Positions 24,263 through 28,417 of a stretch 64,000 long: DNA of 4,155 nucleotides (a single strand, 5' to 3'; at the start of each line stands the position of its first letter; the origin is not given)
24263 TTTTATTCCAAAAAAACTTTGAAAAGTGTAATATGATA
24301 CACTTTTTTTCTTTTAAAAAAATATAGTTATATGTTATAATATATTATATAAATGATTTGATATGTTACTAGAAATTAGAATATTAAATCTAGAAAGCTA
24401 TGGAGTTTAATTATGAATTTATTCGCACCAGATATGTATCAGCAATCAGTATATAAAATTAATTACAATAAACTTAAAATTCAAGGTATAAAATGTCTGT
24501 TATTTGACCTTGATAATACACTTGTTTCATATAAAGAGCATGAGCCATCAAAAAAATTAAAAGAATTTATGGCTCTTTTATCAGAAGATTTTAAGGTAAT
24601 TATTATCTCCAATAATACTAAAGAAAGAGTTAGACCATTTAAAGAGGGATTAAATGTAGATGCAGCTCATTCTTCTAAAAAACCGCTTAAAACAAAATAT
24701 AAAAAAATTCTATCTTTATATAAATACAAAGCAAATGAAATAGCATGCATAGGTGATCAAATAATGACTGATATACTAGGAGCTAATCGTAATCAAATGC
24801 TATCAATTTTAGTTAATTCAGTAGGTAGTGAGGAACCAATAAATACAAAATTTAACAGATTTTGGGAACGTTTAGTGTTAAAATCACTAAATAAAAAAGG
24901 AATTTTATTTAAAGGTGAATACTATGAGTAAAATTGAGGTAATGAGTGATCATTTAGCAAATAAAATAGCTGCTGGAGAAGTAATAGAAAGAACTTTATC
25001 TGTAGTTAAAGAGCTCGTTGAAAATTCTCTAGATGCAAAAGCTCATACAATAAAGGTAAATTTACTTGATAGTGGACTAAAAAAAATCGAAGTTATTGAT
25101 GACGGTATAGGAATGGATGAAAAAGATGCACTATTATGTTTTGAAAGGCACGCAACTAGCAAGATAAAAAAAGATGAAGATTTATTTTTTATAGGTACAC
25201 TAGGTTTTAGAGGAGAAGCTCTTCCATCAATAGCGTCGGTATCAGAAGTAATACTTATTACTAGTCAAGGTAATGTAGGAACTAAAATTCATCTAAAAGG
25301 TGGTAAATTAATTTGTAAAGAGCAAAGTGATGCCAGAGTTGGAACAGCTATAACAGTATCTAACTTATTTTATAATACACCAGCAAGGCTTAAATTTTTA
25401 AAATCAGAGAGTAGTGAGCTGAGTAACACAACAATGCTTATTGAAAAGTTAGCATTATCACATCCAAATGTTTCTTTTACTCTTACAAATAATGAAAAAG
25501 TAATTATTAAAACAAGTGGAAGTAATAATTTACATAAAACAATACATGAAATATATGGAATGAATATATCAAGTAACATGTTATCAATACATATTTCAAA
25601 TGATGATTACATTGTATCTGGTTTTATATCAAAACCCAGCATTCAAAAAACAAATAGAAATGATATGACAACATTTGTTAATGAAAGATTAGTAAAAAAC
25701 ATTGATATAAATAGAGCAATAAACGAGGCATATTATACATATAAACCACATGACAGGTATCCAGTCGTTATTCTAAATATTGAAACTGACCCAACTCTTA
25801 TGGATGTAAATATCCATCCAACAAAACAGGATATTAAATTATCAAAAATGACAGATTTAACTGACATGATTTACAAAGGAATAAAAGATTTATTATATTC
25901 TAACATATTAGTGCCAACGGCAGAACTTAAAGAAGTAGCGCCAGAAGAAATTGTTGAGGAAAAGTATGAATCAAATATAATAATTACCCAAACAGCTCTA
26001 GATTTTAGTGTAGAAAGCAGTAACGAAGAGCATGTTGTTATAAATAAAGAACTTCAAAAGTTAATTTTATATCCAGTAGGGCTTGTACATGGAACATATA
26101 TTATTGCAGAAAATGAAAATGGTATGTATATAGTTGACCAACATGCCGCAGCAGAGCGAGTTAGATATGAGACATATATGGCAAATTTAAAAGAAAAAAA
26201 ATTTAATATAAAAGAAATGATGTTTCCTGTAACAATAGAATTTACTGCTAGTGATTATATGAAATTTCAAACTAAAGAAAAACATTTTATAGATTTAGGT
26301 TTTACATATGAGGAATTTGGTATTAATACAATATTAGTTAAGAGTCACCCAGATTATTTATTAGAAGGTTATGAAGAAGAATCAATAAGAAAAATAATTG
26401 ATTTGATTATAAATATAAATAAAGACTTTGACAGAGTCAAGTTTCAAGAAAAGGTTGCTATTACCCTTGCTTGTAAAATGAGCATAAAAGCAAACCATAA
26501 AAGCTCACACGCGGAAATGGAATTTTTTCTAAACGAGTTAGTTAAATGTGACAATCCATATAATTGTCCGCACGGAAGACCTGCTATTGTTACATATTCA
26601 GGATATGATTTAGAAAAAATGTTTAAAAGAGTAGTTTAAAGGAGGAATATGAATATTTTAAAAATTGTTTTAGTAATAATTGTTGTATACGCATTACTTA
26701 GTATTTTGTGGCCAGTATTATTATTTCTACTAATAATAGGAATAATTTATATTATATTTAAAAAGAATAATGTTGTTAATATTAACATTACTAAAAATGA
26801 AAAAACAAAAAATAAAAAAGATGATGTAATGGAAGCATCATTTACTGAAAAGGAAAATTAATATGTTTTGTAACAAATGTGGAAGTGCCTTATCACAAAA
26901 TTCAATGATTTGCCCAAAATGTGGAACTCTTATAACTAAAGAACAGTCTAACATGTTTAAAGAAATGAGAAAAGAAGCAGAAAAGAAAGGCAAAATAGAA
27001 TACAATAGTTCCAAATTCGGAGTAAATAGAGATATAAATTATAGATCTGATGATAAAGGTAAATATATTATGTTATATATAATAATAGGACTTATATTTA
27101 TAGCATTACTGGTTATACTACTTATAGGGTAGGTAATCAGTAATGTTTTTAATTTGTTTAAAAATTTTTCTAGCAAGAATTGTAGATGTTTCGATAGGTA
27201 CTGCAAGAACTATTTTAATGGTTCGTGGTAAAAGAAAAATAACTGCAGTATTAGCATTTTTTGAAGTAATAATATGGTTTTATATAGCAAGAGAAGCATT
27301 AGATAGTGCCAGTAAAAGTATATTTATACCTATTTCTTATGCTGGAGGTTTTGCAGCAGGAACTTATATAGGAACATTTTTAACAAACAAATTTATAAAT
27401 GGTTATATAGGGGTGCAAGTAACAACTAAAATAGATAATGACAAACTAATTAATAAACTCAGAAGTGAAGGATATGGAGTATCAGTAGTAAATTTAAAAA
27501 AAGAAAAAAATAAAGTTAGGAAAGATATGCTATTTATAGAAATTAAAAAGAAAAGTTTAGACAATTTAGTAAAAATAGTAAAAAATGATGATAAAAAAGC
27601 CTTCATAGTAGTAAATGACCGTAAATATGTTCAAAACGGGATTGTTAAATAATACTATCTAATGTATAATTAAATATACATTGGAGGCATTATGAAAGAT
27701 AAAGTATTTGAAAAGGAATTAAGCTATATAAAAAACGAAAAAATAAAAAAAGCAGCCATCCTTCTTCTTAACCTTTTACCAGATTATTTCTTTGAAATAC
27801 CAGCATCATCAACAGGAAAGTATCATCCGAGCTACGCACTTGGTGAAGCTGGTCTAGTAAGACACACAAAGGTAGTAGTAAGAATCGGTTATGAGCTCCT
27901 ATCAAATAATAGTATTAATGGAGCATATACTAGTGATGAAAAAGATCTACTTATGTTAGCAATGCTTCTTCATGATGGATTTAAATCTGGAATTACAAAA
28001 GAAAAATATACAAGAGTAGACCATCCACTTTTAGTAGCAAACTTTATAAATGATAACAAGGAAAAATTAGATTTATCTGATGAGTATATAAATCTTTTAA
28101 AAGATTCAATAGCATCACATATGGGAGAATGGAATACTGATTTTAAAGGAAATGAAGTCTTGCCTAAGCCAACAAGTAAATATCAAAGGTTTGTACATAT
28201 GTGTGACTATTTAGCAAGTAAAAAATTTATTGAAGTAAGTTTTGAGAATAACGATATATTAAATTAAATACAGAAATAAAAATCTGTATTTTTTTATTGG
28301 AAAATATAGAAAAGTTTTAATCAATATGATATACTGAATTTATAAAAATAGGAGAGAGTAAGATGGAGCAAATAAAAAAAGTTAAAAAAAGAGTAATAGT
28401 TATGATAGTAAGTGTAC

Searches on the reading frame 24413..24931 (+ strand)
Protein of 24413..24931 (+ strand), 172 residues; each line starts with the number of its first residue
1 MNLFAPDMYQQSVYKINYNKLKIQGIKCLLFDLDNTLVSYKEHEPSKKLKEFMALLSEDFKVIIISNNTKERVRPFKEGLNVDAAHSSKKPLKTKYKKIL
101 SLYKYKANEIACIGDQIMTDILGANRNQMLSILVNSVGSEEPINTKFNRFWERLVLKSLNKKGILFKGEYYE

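Call 79: search_protein_families(library=pfam, proteins=[window:24413-24931:+], max_evalue=0.01)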
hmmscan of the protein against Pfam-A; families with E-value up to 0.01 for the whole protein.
window:24413-24931:+ (172 aa): 7 families
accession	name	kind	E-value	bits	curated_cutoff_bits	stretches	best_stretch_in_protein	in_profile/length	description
PF09419.16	PGP_phosphatase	-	1.5e-10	41.4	20.4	1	4-134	17-163/168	Mitochondrial PGP phosphatase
PF00702.32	Hydrolase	-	1.6e-08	35.6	26.4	1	44-125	98-188/191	haloacid dehalogenase-like hydrolase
PF13242.12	Hydrolase_like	-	2e-07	31.2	22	1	90-158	4-71/75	HAD-hyrolase-like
PF13419.12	HAD_2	-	2.7e-06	28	23.8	1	42-134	77-178/178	Haloacid dehalogenase-like hydrolase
PF08282.18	Hydrolase_3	-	0.00028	21.1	20.9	1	30-84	2-56/255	haloacid dehalogenase-like hydrolase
PF03031.24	NIF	-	0.0011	19.2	21.8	0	27-75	1-69/160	NLI interacting factor-like phosphatase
PF05761.20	5_nucleotid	-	0.0013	18.2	28.5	0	19-44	5-30/460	5' nucleotidase family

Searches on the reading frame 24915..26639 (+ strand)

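Call 53: search_protein_families(library=pfam, proteins=[window:24915-26639:+], max_evalue=0.001)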
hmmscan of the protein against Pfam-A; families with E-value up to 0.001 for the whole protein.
window:24915-26639:+ (574 aa): 4 families
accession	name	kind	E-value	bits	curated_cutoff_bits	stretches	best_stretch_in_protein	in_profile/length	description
PF08676.16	MutL_C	-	1.3e-34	119.4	25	1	388-529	1-141/142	MutL C terminal dimerisation domain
PF01119.25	DNA_mis_repair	-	2.8e-34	117.7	26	1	210-327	1-118/119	DNA mismatch repair protein, C-terminal domain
PF13589.12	HATPase_c_3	-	6.2e-12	46.2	25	1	29-130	5-106/137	Histidine kinase-, DNA gyrase B-, and HSP90-like ATPase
PF02518.31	HATPase_c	-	1.1e-06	29.5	26.4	1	27-83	6-65/111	Histidine kinase-, DNA gyrase B-, and HSP90-like ATPase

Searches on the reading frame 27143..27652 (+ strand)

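Call 34: search_protein_families(library=pfam, proteins=[window:27143-27652:+], max_evalue=0.001)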
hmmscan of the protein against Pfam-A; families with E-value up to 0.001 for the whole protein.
window:27143-27652:+ (169 aa): 2 families
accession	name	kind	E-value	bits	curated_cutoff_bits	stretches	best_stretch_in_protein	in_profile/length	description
PF18955.5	DUF5698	-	8.2e-17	61.8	27.5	1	20-78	1-58/58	Domain of unknown function (DUF5698)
PF10035.14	DUF2179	-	7.8e-06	26.1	22.8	1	112-163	2-53/55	Uncharacterized protein conserved in bacteria (DUF2179)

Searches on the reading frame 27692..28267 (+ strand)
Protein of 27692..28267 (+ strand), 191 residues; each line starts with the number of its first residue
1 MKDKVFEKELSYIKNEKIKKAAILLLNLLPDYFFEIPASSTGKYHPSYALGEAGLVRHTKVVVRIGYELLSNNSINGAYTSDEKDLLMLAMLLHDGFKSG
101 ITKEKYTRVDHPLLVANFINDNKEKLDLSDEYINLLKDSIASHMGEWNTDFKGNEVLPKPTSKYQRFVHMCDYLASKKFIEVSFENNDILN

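Call 34: search_protein_families(library=pfam, proteins=[window:27692-28267:+], max_evalue=0.001)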
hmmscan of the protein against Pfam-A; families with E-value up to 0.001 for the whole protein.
window:27692-28267:+ (191 aa): 1 family
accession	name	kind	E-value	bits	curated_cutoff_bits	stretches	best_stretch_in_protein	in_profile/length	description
PF01966.28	HD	-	9.6e-07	29.5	22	1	58-175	4-114/116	HD domain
